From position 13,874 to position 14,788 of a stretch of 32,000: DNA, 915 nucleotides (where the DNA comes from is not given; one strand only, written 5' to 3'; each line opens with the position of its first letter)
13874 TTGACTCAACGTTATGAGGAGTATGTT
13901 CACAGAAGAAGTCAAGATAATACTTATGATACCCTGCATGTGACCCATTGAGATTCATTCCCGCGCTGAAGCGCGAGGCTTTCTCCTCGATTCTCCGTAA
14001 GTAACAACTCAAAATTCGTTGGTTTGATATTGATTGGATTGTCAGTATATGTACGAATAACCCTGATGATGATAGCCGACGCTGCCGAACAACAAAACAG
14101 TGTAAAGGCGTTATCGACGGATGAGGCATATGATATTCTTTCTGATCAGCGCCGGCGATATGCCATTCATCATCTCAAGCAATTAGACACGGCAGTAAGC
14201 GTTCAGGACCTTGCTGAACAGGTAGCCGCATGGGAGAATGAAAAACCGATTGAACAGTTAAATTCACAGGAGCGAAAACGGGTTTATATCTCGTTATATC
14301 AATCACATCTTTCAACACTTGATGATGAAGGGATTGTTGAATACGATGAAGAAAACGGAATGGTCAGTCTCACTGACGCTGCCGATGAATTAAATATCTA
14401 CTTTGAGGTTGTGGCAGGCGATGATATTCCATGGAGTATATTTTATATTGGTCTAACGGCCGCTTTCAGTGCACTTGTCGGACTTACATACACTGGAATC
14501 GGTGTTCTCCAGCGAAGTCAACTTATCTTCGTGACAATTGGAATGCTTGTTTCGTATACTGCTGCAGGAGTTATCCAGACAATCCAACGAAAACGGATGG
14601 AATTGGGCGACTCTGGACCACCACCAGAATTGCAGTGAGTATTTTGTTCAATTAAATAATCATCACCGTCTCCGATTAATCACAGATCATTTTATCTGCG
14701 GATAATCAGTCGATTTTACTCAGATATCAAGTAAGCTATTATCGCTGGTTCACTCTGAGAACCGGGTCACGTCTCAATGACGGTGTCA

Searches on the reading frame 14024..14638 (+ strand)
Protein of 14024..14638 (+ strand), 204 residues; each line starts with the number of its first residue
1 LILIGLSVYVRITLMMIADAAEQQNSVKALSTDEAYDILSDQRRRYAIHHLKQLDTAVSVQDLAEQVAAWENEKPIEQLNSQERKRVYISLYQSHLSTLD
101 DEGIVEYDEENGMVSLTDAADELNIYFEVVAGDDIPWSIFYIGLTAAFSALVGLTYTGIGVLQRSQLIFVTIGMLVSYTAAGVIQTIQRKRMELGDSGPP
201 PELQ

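Call 7: search_protein_families(library=pfam, proteins=[window:14024-14638:+], max_evalue=0.01)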
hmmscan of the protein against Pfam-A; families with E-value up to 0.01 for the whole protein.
window:14024-14638:+ (204 aa): 1 family
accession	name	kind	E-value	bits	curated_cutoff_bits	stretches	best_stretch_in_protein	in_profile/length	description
PF24035.1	DUF7344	-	3.5e-30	104.6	27.8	1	36-115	1-76/76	Domain of unknown function (DUF7344)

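Call 8: search_protein_families(library=ncbifam, proteins=[window:14024-14638:+], max_evalue=0.01)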
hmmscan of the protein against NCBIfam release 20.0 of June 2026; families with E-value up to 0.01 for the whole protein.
window:14024-14638:+ (204 aa): 0 families

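Call 39: search_solved_structures(query=window:14066-14638:+, max_evalue=1)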
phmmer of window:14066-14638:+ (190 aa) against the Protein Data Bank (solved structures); distinct sequences matched with E-value up to 1: 0.

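Call 56: find_homologous_proteins(query=window:14066-14638:+, max_evalue=1e-10)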
Query window:14066-14638:+ (190 aa): 183 proteins with E <= 1e-10 among 324 candidates; the best 120 are listed.
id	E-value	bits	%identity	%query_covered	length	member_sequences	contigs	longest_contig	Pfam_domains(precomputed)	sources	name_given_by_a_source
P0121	4.9e-114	396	96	100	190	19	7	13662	PF24035.2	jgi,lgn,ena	-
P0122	5.5e-114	396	96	100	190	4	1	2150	PF24035.2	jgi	jgi:hypothetical protein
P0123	7.6e-104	363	88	99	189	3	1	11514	PF24035.2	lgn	-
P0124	1.2e-98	346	84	99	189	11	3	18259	PF24035.2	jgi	jgi:hypothetical protein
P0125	1.5e-81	290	72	92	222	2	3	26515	PF24035.2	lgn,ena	-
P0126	7.4e-64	233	60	97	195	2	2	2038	PF24035.2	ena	-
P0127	1.5e-63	231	61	92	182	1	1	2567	PF24035.2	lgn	-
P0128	1.1e-61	225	60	89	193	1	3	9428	PF24035.2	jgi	jgi:predicted transcriptional regulator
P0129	4.8e-61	223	55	97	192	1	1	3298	PF24035.2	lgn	-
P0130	6.3e-61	223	60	92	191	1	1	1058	PF24035.2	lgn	-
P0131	3.1e-59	217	54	92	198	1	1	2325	PF24035.2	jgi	jgi:hypothetical protein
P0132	1.3e-58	215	52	98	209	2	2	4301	PF24035.2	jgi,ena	-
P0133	2.0e-58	215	54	95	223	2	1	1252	PF24035.2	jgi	jgi:hypothetical protein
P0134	2.5e-58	214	51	98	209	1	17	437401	PF24035.2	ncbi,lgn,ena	-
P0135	3.1e-58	214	58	93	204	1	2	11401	PF24035.2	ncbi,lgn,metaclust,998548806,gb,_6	metaclust:\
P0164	5.9e-56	207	55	92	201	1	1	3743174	PF24035.2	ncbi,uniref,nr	ncbi:DUF7344 domain-containing protein [Halorarius halobius]|uniref:DUF7344 domain-containing protei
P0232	5.3e-50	187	54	89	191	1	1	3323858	PF24035.2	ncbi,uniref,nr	ncbi:DUF7344 domain-containing protein [Halorarum halobium]|uniref:DUF7344 domain-containing protein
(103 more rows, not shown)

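Call 57: find_encoding_contigs(protein=P0164, flank=9000, max_places=1)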
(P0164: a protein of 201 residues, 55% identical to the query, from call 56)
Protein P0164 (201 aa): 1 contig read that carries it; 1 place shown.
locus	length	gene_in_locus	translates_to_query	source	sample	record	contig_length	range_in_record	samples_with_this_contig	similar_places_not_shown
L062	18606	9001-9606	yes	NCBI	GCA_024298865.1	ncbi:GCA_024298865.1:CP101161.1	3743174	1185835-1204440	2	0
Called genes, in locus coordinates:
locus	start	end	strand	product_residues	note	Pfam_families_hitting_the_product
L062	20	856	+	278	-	-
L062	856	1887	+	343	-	PF10502:Peptidase_S26 (weak)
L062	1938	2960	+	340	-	PF17231:DUF5305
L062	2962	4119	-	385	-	PF10502:Peptidase_S26 (faint)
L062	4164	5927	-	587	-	PF00801:PKD, PF18911:PKD_4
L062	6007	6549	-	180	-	-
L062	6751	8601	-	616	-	-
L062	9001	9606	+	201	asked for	PF24035:DUF7344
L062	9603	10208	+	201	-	PF23365:DUF7090, PF24336:DUF7504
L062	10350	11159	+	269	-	PF19138:TbsP_N, PF23336:HTH_TbsP_C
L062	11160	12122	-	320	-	PF00127:Copper-bind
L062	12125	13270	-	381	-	PF07731:Cu-oxidase_2, PF07732:Cu-oxidase_3, PF00394:Cu-oxidase, PF07731:Cu-oxidase_2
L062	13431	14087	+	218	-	PF04967:HTH_10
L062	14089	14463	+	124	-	PF12840:HTH_20, PF09339:HTH_IclR (weak)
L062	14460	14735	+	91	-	PF24365:DUF7521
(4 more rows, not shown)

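Call 58: find_encoding_contigs(protein=P0232, flank=9000, max_places=1)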
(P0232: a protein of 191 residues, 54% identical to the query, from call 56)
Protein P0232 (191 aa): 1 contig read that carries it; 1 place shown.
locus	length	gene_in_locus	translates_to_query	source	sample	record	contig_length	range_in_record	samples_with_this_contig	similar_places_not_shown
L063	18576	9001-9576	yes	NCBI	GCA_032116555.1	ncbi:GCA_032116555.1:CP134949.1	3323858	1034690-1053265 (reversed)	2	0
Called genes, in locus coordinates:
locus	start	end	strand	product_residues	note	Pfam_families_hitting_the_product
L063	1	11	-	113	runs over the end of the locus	PF00111:Fer2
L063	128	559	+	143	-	PF00293:NUDIX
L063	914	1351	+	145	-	PF00582:Usp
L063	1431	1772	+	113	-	PF18902:DUF5658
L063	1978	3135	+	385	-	-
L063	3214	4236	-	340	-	PF17231:DUF5305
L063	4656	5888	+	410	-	-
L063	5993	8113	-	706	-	PF00801:PKD (faint), PF18911:PKD_4 (weak)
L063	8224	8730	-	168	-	-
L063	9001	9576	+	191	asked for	PF24035:DUF7344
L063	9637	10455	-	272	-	PF23365:DUF7090, PF24336:DUF7504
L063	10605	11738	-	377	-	PF07889:DUF1664 (faint)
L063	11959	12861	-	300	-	PF00378:ECH_1, PF16113:ECH_2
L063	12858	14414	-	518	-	PF00501:AMP-binding, PF13193:AMP-binding_C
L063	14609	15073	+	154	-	PF00127:Copper-bind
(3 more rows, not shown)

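Call 65: predict_structure(alignment_id=A2)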
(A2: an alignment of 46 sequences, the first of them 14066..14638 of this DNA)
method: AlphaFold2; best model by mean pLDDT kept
length: 190 residues; sequences in the alignment: 46
mean_pLDDT: 77.5   pTM: 0.63
mean pLDDT of the five models: 77.5, 73.1, 72.9, 71.7, 70.2
residues with pLDDT >= 90: 55; 70-90: 88; 50-70: 35; < 50: 12
segments of 3 or more residues with pLDDT < 50: 1-12
pLDDT, mean of each block of 10 residues (from residue 1): 32 62 84 91 92 93 94 91 89 91 83 62 73 78 64 73 76 68 74
secondary structure, 60 per line:
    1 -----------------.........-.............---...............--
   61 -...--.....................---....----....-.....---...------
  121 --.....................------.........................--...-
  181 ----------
elements in order: H18-26 H28-40 H46-58 H67-87 E91-94 E99-102 H104-108 E112-114 H123-143 H150-174 E177-179

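Call 68: fold_search(model_id=the predicted structure, library=pdb)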
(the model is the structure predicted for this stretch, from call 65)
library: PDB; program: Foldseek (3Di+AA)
matches with E <= 10: 516; with E <= 0.001: 0
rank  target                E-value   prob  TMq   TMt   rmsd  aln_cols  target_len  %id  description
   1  5hs9_B                5.2e-02  1.00  0.32  0.65  10.9       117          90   16  Crystal structure of the quinone-bound YodB from B. subtilis (released 2016-08-17)
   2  4d10_C                7.0e-02  0.75  0.21  0.11  11.8       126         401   17  Crystal structure of the COP9 signalosome (released 2014-07-23)
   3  4mtd_B                7.9e-02  0.89  0.28  0.35  16.6       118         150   19  Zinc Uptake Regulator Complexed With Zinc AND DNA (released 2014-11-05)
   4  4mtd_C                7.9e-02  0.80  0.27  0.33  16.4       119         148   21  Zinc Uptake Regulator Complexed With Zinc AND DNA (released 2014-11-05)
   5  7clf_A                7.9e-02  0.63  0.22  0.14   6.7        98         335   14  PigF with SAH (released 2021-07-28)
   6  3cdh_B                8.3e-02  0.89  0.28  0.37  16.9       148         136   12  Crystal structure of the MarR family transcriptional regulator SPO1453 from Silicibacter pomeroyi DSS-3 (released 2008-03-18)
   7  5f8e_A                9.4e-02  0.63  0.22  0.13   7.1       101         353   17  Rv2258c-SAH (released 2016-06-29)
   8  6qpq_D                1.1e-01  0.72  0.23  0.41   4.9        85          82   16  The structure of the cohesin head module elucidates the mechanism of ring opening (released 2020-02-05)
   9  9efq_C                1.2e-01  0.63  0.20  0.11  10.9       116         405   15  Cryo-EM structure of COP9 signalosome precatalytic state with neddylated cullin-2 (released 2025-12-03)
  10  4mtd_A                1.3e-01  0.96  0.29  0.35   4.3        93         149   22  Zinc Uptake Regulator Complexed With Zinc AND DNA (released 2014-11-05)
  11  8sok_B                1.3e-01  0.75  0.28  0.16  12.3       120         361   14  Cryo-EM structure of human CST bound to POT1(ESDL)/TPP1 in the presence of telomeric ssDNA (released 2023-06-07)
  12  9qo0_C                1.3e-01  0.51  0.24  0.15   8.9       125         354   17  Pre-activated 9-subunit COP9 signalosome and neddylated SCF (Skp1-Skp2-Cks1) complex structure (released 2026-02-18)
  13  6qpq_B                1.5e-01  0.84  0.28  0.52   4.3        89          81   18  The structure of the cohesin head module elucidates the mechanism of ring opening (released 2020-02-05)
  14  3rpu_H                1.6e-01  0.82  0.32  0.32   8.1       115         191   16  Crystal structure of the MukE-MukF complex (released 2012-03-14)
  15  3o2p_E                1.6e-01  0.80  0.26  0.50   8.8        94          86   12  A Dual E3 Mechanism for Rub1 Ligation to Cdc53: Dcn1(P)-Cdc53(WHB) (released 2010-09-15)
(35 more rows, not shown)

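Call 80: search_dna_similar(query=window:14066-14638:+, collection=plasmids, mode=protein, max_rows=15, max_evalue=1e-15)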
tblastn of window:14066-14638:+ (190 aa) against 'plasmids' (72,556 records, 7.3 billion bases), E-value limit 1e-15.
Records with a match: 99; places in all: 184; records where one place covers at least 80% of the query: 64.
Best place of each record, by identity: <60% 99.
By first word of the organism name: Haladaptatus 13; Haloarcula 12; Halobaculum 10; Haloferax 9; Haloterrigena 7; Natronorubrum 5; Halorientalis 4; Halorussus 3; Haloprofundus 3; Halomarina 3; and 19 more.
By predicted mobility (MOB-suite, as given by PLSDB): non-mobilizable 99.
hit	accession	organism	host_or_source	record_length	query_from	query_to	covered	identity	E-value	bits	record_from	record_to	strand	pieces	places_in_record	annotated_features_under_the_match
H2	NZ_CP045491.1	Natronorubrum aibiense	single cell,Xinjiang Aibi Salt Lake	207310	4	187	97%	40.8%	3e-37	143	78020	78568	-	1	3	hypothetical protein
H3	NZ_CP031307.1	Natronorubrum bangense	Cell culture,The Bange salt-alkaline ...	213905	3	188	98%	39.7%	9e-38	144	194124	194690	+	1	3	hypothetical protein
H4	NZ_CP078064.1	Haloferax larsenii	Cell culture,Salt Lake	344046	8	189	96%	39.9%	4e-39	148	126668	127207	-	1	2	hypothetical protein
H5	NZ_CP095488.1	Halorientalis marina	cell culture,salt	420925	14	188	92%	41.1%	4e-40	151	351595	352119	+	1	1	hypothetical protein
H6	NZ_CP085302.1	Haladaptatus pallidirubidus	cell culture,saline soil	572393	6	185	95%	39.4%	2e-29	120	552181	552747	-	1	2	hypothetical protein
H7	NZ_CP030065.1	Halorubrum sp. PV6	salt water,water sample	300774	15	190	93%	40.1%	6e-34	133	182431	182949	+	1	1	hypothetical protein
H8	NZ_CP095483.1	Halorientalis litorea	cell culture,salt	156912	6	177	91%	40.7%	5e-38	145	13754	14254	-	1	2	hypothetical protein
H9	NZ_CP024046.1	Natrarchaeobaculum sulfurireducens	Kulunda Steppe hypersaline lake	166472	12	189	94%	38.9%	1e-33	133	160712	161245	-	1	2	hypothetical protein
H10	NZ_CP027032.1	Natrarchaeobaculum sulfurireducens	Shar-Burdiin hypersaline soda lake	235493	12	189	94%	38.9%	1e-33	133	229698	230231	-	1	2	hypothetical protein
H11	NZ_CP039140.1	Haloferax mediterranei ATCC 33500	Cell culture,Spain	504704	16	190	92%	39.4%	2e-33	132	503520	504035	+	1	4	hypothetical protein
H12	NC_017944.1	Haloferax mediterranei ATCC 33500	-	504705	16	190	92%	39.4%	2e-33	132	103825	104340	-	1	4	hypothetical protein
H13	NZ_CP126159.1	Halobaculum halobium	cell culture,sediment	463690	15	177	86%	40.8%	9e-33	130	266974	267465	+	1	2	hypothetical protein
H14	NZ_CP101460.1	Natrononativus amylolyticus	cell culture,sediment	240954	16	158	75%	45.6%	1e-27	115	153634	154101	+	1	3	hypothetical protein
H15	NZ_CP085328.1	Haladaptatus salinisoli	cell culture,saline soil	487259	1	189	99%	34.4%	1e-28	118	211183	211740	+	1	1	none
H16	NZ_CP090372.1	Halobaculum sp. CBA1158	solar salt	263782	16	177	85%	40.1%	2e-31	126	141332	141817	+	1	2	hypothetical protein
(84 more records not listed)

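Call 81: get_annotated_region(hit=H5, flank=9000)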
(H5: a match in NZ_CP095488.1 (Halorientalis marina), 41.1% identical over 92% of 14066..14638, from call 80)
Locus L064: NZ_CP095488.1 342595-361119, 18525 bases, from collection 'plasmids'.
description: Halorientalis marina strain GDY88 plasmid unnamed1, complete sequence
organism: Halorientalis marina (NCBI taxid 2931976)
taxonomy: Archaea; Euryarchaeota; Halobacteria; Halobacteriales; Haloarculaceae; Halorientalis; Halorientalis marina
host: -; source: cell culture,salt; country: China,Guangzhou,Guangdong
typing (MOB-suite, as given by PLSDB): non-mobilizable
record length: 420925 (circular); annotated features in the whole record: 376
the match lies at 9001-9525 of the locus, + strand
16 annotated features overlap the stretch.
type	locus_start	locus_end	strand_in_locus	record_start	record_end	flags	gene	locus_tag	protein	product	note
CDS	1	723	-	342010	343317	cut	-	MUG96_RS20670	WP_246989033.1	hypothetical protein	-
CDS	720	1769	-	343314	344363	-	-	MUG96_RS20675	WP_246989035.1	signal peptidase I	-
CDS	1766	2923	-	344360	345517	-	-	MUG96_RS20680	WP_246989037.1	hypothetical protein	-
CDS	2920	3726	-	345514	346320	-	-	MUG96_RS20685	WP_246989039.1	hypothetical protein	-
CDS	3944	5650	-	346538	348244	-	-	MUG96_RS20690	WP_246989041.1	SipW-dependent-type signal peptide-containing protein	-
CDS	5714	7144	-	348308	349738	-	-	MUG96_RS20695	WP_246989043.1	vWA domain-containing protein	-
CDS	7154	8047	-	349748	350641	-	-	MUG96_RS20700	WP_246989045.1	SipW-dependent-type signal peptide-containing protein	-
CDS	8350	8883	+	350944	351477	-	-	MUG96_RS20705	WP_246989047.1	hypothetical protein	-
CDS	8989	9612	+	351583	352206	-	-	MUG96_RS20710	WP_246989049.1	hypothetical protein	-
CDS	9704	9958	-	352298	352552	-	-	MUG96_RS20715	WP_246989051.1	twin-arginine translocase TatA/TatE family subunit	-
CDS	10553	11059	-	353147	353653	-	-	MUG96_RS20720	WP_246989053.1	twitching motility protein PilT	-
CDS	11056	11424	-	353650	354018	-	-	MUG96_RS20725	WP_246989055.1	UPF0175 family protein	-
CDS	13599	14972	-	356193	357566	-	-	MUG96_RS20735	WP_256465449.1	FG-GAP repeat protein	-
CDS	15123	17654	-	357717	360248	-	-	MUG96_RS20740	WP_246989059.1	hypothetical protein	-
CDS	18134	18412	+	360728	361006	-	-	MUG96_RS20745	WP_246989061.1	ribbon-helix-helix domain-containing protein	-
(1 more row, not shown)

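Call 82: get_annotated_region(hit=H4, flank=9000)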
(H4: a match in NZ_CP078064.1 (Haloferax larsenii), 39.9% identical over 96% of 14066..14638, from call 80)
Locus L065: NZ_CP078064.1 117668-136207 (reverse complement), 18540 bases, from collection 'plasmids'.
description: Haloferax larsenii strain NCIM 5678 plasmid pHl5678-1, complete sequence
organism: Haloferax larsenii (NCBI taxid 302484)
taxonomy: Archaea; Euryarchaeota; Halobacteria; Halobacteriales; Haloferacaceae; Haloferax; Haloferax larsenii
host: -; source: Cell culture,Salt Lake; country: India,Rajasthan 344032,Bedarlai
typing (MOB-suite, as given by PLSDB): non-mobilizable
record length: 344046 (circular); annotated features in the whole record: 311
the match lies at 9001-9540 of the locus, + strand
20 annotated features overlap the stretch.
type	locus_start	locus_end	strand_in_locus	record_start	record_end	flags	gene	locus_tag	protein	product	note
CDS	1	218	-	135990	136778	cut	-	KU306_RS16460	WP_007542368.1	transcriptional regulator FilR1 domain-containing protein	-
CDS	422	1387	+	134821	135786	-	-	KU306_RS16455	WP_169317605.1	DMT family transporter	GO:0055085 - transmembrane transport [Evidence IEA]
CDS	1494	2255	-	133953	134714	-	-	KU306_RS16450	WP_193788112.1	rhomboid family intramembrane serine protease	-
CDS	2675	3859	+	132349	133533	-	-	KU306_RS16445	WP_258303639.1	outer membrane lipoprotein carrier protein LolA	-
CDS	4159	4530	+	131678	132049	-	-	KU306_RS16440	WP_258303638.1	helix-turn-helix domain-containing protein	-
CDS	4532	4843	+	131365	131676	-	-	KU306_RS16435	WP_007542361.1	hypothetical protein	-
CDS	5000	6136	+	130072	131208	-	-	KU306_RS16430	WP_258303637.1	DUF5305 domain-containing protein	-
CDS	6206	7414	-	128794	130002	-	-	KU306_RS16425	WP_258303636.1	hypothetical protein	-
CDS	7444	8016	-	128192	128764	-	-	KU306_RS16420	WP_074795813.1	hypothetical protein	-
CDS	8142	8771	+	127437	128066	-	-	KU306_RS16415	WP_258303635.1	hypothetical protein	-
CDS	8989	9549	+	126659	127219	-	-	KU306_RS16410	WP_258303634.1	hypothetical protein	-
CDS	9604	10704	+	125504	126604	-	-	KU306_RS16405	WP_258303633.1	LamG domain-containing protein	-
CDS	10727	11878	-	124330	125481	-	-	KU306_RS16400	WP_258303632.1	signal peptidase I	-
CDS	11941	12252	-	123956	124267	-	-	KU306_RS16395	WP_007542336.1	hypothetical protein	-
CDS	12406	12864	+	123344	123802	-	lrp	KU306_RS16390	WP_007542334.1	HTH-type transcriptional regulator Lrp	-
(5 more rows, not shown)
